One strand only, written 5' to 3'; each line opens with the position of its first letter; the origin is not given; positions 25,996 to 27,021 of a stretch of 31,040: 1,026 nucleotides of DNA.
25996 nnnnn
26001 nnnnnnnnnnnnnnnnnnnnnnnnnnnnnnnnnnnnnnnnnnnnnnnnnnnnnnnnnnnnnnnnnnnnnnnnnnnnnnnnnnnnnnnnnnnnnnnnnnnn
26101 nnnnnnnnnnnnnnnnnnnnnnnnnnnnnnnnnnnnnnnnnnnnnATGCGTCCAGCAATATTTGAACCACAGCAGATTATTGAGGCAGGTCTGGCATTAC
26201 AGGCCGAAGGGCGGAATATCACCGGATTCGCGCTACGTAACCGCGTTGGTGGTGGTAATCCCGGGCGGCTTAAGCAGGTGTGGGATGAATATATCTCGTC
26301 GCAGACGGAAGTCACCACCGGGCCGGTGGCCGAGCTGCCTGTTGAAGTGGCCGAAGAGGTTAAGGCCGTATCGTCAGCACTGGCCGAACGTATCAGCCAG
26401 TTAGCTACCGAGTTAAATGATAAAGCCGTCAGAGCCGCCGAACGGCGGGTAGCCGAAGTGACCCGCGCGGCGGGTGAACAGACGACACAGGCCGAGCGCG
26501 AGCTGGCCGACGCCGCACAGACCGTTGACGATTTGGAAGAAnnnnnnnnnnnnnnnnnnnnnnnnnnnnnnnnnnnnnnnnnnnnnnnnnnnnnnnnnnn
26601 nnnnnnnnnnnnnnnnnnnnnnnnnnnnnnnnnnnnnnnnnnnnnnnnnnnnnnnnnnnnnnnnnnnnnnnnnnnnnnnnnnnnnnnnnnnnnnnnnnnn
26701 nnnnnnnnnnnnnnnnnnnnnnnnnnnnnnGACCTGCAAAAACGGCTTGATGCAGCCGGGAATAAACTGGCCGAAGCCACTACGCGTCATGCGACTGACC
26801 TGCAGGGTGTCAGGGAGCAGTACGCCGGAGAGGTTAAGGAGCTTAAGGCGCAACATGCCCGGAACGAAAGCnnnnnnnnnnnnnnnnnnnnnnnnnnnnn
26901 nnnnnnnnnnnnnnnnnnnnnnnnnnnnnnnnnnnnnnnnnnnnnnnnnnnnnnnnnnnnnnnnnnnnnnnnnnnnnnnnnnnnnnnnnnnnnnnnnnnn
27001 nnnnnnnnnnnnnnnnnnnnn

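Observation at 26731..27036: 141-nt tandem repeats inside the KfrA-like coiled-coil gene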

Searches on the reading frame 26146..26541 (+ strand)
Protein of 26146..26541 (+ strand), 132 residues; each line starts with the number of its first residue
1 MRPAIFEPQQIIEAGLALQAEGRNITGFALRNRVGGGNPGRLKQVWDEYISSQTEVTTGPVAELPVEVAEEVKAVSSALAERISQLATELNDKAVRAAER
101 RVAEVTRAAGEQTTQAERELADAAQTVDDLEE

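Call 49: search_dna_similar(query=window:26146-26541:+, collection=plasmids, mode=protein, max_rows=40, rows=spread, max_evalue=0.001)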
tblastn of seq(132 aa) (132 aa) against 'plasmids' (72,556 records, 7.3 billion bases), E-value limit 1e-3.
Records with a match: 793; places in all: 806; records where one place covers at least 80% of the query: 730.
Best place of each record, by identity: >=99% 18; 95-99% 2; 90-95% 12; 80-90% 454; 60-80% 254; <60% 53.
By first word of the organism name: Salmonella 601; Escherichia 34; Citrobacter 28; Vibrio 26; Pseudomonas 22; Xanthomonas 14; Klebsiella 11; Aeromonas 10; Azotobacter 8; Methylomonas 6; and 18 more.
By predicted mobility (MOB-suite, as given by PLSDB): conjugative 515; non-mobilizable 202; mobilizable 76.
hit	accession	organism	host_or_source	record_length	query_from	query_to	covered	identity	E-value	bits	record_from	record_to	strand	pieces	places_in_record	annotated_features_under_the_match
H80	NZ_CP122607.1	Escherichia coli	Sus scrofa,feces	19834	1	132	100%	100.0%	3e-50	177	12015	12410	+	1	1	DNA-binding protein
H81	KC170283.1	uncultured bacterium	-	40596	1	132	100%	90.9%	1e-42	155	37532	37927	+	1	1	TlpA domain protein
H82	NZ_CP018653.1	Salmonella enterica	human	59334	1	132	100%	87.1%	3e-40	149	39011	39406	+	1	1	DNA-binding protein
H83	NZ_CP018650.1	Salmonella enterica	human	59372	1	132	100%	87.1%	3e-40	149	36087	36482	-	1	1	DNA-binding protein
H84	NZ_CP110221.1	Salmonella enterica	braised burdock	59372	1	132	100%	87.1%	3e-40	149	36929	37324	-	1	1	DNA-binding protein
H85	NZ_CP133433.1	Salmonella enterica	Human feces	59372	1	132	100%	87.1%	3e-40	149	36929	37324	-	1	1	DNA-binding protein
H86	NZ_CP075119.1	Salmonella enterica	mouse,animal,spleen mouse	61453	1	132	100%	87.1%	3e-40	149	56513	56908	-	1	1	DNA-binding protein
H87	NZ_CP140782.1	Salmonella enterica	Homo sapiens,pure culture,feces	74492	1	132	100%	87.1%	3e-40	149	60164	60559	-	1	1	DNA-binding protein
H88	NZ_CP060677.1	Salmonella enterica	Straw bedding samples at chicken farm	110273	1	132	100%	87.1%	3e-40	149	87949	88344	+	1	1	DNA-binding protein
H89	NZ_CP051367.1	Salmonella enterica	swine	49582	1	132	100%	87.1%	4e-40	148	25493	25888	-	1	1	DNA-binding protein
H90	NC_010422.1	Salmonella enterica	-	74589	1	132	100%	87.1%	4e-40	148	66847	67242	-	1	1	DNA-binding protein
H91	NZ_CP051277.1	Salmonella enterica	Sparrow,Cell culture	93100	1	132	100%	87.1%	4e-40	148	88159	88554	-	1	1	DNA-binding protein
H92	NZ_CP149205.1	Salmonella enterica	Homo sapiens,single cell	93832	1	132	100%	87.1%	4e-40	148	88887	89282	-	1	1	DNA-binding protein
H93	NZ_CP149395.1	Salmonella enterica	Chicken,single cell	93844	1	132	100%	87.1%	4e-40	148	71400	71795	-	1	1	DNA-binding protein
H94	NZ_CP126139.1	Salmonella enterica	Duck,mixed culture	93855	1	132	100%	87.1%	4e-40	148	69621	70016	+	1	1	DNA-binding protein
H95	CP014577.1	Salmonella enterica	Bos taurus,ground beef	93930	1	132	100%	87.1%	4e-40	148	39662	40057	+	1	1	tlpA: alpha-helical coiled-coil protein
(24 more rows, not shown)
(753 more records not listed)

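Call 51: get_annotated_region(hit=H95, flank=2500)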
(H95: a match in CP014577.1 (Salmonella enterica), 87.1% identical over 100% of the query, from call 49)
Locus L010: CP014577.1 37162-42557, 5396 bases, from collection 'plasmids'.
description: Salmonella enterica subsp. enterica serovar Typhimurium strain RM9437 plasmid pRM9437, complete sequence
organism: Salmonella enterica (NCBI taxid 90371)
taxonomy: Bacteria; Pseudomonadota; Gammaproteobacteria; Enterobacterales; Enterobacteriaceae; Salmonella; Salmonella enterica
host: -; source: Bos taurus,ground beef; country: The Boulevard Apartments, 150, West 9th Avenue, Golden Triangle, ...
typing (MOB-suite, as given by PLSDB): conjugative; replicon IncFIB,IncFII; relaxase MOBF; mating-pair formation MPF_F
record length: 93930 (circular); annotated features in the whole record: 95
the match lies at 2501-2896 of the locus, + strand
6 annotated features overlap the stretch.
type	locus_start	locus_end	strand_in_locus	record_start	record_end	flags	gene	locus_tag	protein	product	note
CDS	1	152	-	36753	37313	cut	-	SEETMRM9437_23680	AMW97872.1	putative resolvase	-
CDS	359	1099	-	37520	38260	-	-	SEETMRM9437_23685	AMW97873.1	putative carbonic anhydrase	-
CDS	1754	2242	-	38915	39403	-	-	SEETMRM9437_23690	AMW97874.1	putative cytoplasmic protein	-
CDS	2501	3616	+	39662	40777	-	tlpA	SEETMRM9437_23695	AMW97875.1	alpha-helical coiled-coil protein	-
CDS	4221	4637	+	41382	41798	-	-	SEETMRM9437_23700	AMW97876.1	hypothetical protein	-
CDS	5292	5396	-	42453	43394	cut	-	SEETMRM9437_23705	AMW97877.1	putative cytoplasmic protein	-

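Call 52: get_annotated_region(hit=H81, flank=2500)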
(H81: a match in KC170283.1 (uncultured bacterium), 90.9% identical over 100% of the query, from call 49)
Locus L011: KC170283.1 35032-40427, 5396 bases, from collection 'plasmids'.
description: Uncultured bacterium plasmid pDS1, complete sequence
organism: uncultured bacterium (NCBI taxid 77133)
taxonomy: Bacteria; ; ; ; ; ; uncultured bacterium
host: -; source: -; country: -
typing (MOB-suite, as given by PLSDB): conjugative; replicon rep_cluster_1242; relaxase MOBP; mating-pair formation MPF_T
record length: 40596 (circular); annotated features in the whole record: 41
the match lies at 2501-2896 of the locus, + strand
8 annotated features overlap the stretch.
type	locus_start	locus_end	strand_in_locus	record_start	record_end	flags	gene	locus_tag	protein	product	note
CDS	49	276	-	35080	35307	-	kleE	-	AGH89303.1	KleE stable inheritance protein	-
CDS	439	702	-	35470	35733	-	korC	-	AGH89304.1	KorC transcriptional regulator protein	-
CDS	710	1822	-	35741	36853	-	klcB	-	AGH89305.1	KlcB stable inheritance protein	-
CDS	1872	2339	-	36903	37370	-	klcA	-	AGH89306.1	KlcA antirestriction protein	-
CDS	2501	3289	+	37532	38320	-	-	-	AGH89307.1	TlpA domain protein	-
CDS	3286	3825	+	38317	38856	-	-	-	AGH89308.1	hypothetical protein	-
CDS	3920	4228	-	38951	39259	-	higA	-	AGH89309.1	HigA addiction module antidote protein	-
CDS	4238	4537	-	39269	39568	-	higB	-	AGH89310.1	HigB addiction module toxin protein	-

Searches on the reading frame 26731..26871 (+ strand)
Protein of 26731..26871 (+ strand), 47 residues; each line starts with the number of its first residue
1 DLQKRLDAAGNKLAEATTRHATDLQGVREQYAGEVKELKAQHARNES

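Call 40: search_protein_representatives(alignment_id=A2)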
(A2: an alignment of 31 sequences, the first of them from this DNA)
Query: 31 sequences, 47 profile positions. Proteins with E-value up to 0.001 (for the whole library): 88; up to 1e-10: 11; up to 1e-30: 1. The best 88 are listed.
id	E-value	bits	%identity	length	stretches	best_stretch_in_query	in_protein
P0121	1.9e-48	178.3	-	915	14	10-46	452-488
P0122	9.9e-26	105.6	-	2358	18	7-45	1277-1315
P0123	2.6e-20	88.3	-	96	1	2-47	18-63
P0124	1.1e-17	79.9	-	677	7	23-44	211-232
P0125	4.6e-16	74.7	-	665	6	17-46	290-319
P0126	1.5e-14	69.8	-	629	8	19-45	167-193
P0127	1.8e-14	69.5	-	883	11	4-34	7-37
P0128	3.2e-12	62.4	-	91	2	1-36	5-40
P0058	3.7e-12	62.2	-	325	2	1-46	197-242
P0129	2.5e-11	59.5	-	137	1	7-47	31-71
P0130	7.1e-11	58.0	-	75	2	19-47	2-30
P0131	1.1e-10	57.4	-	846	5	11-44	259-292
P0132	3.1e-09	52.8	-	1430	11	1-35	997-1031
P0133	6.3e-09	51.8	-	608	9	4-37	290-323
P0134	9.0e-09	51.3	-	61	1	1-34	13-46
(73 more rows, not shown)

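Call 66: search_dna_similar(query=window:26731-26871:+, collection=plasmids, mode=protein, max_rows=60, rows=spread, max_evalue=0.001)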
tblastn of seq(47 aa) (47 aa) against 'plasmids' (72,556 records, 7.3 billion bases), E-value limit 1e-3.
Records with a match: 27; places in all: 34; records where one place covers at least 80% of the query: 27.
Best place of each record, by identity: >=99% 18; 80-90% 2; 60-80% 6; <60% 1.
By first word of the organism name: Escherichia 19; Pectobacteriaceae 5; Salmonella 2; Brenneria 1.
By predicted mobility (MOB-suite, as given by PLSDB): conjugative 17; non-mobilizable 6; mobilizable 4.
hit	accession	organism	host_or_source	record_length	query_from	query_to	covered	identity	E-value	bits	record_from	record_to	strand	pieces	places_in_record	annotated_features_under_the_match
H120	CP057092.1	Escherichia coli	culture,Pooled pig faecal samples ...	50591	1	47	100%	100.0%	3e-23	96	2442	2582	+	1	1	DNA-binding protein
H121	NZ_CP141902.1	Escherichia albertii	mixed culture,soil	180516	1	47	100%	100.0%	3e-23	96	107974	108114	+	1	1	DNA-binding protein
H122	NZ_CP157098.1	Escherichia coli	culture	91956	1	47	100%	100.0%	3e-23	96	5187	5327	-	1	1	DNA-binding protein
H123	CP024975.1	Escherichia coli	cell culture,the intestine membrane of ...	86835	1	47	100%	100.0%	3e-23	96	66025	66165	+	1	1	hypothetical protein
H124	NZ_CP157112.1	Escherichia coli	culture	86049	1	47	100%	100.0%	3e-23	96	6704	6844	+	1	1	DNA-binding protein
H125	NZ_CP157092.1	Escherichia coli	culture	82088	1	47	100%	100.0%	3e-23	96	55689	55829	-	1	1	DNA-binding protein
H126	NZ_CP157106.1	Escherichia coli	culture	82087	1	47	100%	100.0%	3e-23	96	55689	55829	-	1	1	DNA-binding protein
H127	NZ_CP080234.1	Escherichia coli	Sus scrofa domesticus,clinical sample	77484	1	47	100%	100.0%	3e-23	96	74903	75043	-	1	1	DNA-binding protein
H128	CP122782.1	Escherichia coli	Sus scrofa,feces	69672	1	47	100%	100.0%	3e-23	96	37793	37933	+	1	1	DNA-binding protein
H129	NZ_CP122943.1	Escherichia coli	Sus scrofa,feces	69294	1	47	100%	100.0%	3e-23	96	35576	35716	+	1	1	DNA-binding protein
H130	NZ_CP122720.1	Escherichia coli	Sus scrofa,feces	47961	1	47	100%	100.0%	3e-23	96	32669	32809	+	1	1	DNA-binding protein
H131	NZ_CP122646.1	Escherichia coli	Sus scrofa,feces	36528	1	47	100%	100.0%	3e-23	96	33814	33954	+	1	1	DNA-binding protein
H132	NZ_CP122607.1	Escherichia coli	Sus scrofa,feces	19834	1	47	100%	100.0%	3e-23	96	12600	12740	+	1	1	DNA-binding protein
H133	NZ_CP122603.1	Escherichia coli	Sus scrofa,feces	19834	1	47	100%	100.0%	3e-23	96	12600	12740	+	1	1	DNA-binding protein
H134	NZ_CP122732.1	Escherichia coli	Sus scrofa,feces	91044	1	47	100%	100.0%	3e-23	96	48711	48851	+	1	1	DNA-binding protein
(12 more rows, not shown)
